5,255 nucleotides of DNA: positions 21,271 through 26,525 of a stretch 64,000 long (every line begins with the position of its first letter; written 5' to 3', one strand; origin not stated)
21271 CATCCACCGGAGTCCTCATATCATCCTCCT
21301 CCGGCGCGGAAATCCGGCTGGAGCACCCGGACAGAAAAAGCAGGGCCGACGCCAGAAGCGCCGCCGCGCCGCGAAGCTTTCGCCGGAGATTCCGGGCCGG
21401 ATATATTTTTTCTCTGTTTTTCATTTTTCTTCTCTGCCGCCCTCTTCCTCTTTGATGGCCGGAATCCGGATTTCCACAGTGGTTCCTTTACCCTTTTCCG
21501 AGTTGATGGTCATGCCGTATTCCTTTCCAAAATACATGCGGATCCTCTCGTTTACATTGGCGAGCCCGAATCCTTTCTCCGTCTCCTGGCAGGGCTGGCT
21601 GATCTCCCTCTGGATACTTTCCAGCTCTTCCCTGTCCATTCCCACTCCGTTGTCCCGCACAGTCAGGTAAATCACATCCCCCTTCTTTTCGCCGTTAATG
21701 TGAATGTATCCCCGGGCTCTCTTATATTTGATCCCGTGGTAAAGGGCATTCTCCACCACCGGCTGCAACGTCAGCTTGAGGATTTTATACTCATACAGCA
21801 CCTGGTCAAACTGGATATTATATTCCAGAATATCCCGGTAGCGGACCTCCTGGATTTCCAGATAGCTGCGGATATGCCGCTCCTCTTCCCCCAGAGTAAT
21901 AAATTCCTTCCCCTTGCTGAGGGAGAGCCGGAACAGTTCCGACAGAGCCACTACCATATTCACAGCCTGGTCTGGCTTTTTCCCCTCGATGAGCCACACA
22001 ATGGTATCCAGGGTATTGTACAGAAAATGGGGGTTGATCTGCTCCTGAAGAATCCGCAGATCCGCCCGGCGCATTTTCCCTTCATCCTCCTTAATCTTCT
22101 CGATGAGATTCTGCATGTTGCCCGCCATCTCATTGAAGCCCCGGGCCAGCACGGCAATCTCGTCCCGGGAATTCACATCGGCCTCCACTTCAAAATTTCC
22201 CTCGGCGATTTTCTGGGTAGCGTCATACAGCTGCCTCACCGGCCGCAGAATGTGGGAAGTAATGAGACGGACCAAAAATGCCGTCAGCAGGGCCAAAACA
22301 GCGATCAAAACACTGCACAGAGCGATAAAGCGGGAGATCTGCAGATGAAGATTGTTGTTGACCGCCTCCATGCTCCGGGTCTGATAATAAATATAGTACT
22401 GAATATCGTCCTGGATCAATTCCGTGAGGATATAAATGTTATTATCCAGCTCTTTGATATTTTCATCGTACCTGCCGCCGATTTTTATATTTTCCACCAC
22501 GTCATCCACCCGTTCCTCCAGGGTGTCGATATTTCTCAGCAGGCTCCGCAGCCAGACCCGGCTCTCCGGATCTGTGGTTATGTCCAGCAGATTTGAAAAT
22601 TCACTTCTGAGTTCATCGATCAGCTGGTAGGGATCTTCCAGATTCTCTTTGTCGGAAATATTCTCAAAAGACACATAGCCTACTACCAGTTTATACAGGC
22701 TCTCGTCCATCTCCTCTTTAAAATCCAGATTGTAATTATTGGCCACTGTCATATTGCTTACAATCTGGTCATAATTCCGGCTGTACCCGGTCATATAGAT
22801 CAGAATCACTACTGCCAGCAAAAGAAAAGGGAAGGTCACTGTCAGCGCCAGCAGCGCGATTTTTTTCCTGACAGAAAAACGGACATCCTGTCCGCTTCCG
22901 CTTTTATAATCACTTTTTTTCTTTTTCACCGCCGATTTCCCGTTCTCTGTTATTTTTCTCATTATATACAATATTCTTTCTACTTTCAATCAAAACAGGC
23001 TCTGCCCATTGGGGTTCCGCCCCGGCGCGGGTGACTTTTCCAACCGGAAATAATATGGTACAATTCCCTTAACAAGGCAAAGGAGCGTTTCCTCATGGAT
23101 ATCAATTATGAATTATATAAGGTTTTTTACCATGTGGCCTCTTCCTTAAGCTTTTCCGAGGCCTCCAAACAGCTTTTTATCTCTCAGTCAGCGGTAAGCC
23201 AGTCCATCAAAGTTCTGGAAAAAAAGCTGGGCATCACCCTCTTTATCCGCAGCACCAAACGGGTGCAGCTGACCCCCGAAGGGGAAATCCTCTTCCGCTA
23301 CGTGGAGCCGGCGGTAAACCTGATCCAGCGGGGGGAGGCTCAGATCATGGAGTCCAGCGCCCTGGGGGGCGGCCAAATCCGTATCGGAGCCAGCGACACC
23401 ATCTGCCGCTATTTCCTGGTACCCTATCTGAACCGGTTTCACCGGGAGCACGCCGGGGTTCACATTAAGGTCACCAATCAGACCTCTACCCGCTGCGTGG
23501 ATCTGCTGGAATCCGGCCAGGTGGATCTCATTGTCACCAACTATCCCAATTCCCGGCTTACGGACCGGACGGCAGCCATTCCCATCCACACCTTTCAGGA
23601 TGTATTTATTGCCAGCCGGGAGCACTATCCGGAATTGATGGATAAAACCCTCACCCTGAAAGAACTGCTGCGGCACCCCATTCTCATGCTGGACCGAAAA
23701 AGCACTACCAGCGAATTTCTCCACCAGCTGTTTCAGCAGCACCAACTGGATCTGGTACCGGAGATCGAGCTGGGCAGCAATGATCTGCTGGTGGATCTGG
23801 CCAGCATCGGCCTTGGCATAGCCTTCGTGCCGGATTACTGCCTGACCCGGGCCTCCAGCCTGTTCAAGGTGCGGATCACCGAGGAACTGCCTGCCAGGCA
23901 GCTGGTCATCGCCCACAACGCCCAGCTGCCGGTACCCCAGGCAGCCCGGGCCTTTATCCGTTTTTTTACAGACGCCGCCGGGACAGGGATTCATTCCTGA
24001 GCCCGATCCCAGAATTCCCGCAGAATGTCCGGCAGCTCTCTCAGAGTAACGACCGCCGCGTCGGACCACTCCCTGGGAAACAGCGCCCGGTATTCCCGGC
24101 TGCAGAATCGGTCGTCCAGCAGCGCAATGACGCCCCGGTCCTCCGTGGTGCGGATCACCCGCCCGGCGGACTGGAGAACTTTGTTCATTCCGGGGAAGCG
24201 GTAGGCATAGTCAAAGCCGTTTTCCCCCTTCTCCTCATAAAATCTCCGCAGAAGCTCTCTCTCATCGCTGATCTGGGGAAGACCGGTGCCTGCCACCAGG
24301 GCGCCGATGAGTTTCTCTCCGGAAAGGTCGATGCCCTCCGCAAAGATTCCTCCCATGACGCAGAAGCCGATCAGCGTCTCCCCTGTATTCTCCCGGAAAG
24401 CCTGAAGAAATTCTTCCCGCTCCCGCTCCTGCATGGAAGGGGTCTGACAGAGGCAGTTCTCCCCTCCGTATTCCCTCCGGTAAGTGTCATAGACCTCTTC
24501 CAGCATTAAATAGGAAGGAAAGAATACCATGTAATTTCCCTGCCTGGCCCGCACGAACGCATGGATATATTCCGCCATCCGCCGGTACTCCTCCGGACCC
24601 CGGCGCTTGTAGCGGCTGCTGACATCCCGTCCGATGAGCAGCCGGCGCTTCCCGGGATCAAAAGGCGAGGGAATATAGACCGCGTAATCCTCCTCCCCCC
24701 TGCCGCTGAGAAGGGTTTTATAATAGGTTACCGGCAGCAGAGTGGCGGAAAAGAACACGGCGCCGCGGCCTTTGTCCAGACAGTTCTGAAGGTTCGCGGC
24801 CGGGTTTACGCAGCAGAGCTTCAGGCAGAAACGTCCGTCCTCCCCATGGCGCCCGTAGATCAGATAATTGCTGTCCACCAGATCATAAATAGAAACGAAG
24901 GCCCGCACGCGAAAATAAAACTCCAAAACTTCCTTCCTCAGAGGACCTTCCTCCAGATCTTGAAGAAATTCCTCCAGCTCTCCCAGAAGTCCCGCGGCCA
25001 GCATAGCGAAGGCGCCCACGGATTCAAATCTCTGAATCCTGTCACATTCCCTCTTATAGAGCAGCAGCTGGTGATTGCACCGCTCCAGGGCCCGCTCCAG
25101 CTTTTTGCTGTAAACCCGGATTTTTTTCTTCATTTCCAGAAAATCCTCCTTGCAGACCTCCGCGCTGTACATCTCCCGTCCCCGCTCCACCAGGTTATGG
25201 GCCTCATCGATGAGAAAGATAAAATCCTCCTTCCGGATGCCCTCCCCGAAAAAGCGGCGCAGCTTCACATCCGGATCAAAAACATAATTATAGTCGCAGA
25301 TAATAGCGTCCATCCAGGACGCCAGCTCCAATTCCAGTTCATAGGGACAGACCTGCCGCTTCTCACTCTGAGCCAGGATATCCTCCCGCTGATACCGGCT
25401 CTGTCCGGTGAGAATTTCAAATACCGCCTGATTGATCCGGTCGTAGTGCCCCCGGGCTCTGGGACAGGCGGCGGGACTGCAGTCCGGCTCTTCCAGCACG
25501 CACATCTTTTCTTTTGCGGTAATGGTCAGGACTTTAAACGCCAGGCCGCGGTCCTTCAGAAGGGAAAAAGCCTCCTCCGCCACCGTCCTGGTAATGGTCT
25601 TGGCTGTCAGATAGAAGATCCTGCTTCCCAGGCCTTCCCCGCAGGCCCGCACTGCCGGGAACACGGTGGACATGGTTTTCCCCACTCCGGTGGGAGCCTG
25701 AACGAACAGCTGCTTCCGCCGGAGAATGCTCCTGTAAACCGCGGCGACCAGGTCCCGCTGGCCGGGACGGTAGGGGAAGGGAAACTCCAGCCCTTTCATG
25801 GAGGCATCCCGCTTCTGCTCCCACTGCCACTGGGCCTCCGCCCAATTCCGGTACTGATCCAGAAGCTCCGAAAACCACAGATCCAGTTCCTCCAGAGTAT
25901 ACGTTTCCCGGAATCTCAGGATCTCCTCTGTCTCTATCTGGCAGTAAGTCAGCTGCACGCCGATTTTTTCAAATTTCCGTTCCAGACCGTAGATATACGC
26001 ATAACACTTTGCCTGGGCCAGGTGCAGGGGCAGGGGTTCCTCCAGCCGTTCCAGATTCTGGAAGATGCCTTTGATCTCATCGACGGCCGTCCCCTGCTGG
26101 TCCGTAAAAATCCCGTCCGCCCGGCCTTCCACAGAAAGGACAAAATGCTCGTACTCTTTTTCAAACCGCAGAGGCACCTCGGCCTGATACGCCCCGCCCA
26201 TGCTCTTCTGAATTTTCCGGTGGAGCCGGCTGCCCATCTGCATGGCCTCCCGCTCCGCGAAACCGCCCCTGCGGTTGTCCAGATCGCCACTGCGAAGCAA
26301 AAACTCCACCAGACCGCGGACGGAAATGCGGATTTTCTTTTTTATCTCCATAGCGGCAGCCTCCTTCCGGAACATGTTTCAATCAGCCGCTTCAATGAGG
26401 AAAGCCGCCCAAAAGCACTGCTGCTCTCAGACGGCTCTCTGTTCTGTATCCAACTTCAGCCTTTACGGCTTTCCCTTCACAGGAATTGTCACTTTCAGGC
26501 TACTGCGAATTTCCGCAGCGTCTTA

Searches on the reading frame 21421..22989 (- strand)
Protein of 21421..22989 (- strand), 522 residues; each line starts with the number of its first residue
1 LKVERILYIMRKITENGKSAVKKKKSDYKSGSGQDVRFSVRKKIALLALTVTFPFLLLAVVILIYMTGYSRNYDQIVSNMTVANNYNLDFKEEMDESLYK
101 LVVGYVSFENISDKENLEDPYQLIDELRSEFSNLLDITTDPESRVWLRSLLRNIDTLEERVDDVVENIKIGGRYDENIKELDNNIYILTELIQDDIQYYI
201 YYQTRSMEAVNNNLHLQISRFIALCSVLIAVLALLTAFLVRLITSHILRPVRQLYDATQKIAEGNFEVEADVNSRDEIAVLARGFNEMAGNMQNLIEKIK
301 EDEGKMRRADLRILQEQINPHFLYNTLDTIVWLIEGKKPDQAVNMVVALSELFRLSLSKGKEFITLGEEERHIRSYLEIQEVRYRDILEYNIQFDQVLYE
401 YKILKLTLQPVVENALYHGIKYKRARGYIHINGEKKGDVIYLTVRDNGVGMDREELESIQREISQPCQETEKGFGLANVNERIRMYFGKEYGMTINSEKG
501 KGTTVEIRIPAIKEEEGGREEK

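Call 73: search_protein_families(library=pfam, proteins=[window:21421-22989:-], max_evalue=0.0001)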
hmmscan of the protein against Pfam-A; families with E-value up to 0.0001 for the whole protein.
window:21421-22989:- (522 aa): 3 families
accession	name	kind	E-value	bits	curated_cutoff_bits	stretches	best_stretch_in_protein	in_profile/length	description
PF06580.19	His_kinase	-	3.8e-27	94.8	25.2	1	309-386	1-79/81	Histidine kinase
PF00672.30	HAMP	-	1.9e-15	57.3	25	1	243-293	2-52/53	HAMP domain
PF02518.31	HATPase_c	-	3.1e-15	57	26.4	1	407-511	5-109/111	Histidine kinase-, DNA gyrase B-, and HSP90-like ATPase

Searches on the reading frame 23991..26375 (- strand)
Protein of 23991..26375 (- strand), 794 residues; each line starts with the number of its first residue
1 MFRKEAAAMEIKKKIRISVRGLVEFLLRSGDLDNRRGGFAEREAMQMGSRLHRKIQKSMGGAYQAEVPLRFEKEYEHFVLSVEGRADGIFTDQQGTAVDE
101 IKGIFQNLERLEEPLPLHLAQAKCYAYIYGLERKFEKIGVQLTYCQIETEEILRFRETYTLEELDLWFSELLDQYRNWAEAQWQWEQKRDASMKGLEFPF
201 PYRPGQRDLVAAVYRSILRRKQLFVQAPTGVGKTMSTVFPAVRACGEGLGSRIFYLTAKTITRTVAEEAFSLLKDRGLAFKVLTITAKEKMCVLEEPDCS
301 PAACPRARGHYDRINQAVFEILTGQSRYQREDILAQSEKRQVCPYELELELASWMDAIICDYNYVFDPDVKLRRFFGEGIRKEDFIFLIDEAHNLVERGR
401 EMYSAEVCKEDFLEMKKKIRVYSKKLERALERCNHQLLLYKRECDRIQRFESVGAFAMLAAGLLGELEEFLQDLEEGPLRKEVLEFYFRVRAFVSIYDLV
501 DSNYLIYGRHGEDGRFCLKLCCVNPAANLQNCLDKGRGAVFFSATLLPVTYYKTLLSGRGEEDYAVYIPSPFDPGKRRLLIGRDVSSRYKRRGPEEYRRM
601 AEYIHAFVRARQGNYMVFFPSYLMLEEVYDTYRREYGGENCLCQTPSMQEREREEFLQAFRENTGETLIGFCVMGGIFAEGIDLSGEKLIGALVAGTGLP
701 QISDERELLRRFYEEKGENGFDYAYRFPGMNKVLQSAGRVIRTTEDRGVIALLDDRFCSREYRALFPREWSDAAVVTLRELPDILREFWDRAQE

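Call 73: search_protein_families(library=pfam, proteins=[window:23991-26375:-], max_evalue=0.0001)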
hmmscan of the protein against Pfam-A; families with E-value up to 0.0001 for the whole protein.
window:23991-26375:- (794 aa): 3 families
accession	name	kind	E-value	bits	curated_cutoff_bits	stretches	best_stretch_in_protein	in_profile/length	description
PF13307.12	Helicase_C_2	-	5.7e-42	144.1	25.3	1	604-771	1-168/170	Helicase C-terminal domain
PF06733.21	DEAD_2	-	1.2e-13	51.6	21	1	286-410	52-170/172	DEAD_2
PF00270.35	DEAD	-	3.5e-06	27.3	26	1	212-281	6-77/167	DEAD/DEAH box helicase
